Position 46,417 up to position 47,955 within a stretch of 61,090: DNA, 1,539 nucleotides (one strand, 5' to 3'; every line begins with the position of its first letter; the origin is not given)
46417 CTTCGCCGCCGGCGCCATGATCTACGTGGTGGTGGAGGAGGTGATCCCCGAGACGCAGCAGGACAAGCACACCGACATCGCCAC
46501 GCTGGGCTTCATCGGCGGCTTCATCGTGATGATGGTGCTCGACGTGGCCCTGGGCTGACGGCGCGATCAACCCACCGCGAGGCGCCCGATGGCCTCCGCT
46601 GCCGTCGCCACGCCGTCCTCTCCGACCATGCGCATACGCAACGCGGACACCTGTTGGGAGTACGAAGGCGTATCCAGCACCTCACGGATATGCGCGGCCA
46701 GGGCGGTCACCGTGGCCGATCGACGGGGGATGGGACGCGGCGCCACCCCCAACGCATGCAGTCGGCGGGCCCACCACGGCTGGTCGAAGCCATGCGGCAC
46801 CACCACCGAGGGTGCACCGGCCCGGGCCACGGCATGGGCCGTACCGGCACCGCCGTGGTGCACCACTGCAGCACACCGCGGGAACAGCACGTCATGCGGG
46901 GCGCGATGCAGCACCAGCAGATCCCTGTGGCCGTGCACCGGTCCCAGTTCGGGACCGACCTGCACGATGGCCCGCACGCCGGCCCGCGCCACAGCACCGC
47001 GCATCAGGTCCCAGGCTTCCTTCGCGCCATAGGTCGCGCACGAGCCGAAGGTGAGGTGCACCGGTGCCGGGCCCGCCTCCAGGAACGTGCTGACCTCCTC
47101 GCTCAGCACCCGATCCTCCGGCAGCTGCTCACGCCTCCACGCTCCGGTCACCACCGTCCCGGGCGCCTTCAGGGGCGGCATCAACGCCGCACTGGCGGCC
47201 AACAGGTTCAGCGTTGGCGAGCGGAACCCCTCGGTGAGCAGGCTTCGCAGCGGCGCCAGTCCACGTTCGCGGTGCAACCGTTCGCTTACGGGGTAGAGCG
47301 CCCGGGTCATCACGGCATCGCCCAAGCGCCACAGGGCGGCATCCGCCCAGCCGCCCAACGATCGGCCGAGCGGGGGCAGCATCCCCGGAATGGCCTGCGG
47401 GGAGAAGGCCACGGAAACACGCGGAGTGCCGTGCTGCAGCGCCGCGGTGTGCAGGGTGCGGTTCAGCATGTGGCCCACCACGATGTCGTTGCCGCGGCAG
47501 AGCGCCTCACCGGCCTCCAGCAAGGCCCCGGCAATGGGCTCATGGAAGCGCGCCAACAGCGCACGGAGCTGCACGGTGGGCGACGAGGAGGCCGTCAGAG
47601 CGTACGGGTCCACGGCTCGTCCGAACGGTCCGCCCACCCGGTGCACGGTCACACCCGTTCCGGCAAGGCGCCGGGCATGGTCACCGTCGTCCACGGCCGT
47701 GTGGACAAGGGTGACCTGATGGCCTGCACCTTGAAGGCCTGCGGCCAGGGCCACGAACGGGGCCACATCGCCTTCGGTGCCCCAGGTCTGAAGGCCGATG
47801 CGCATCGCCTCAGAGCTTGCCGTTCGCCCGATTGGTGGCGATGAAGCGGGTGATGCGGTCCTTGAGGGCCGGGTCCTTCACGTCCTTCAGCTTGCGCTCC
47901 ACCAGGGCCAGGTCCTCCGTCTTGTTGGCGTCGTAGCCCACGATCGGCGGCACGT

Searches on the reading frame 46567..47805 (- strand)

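Call 23: search_protein_families(library=pfam, proteins=[window:46567-47805:-])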
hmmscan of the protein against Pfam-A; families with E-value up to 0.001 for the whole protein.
window:46567-47805:- (412 aa): 2 families
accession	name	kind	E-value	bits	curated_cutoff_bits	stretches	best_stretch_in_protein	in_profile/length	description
PF06722.18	EryCIII-like_C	-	6.1e-16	59.1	31.7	1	300-396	37-132/145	Erythromycin biosynthesis protein CIII-like, C-terminal domain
PF03033.26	Glyco_transf_28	-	4.1e-05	24.1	26.2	1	5-35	3-34/139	Glycosyltransferase family 28 N-terminal domain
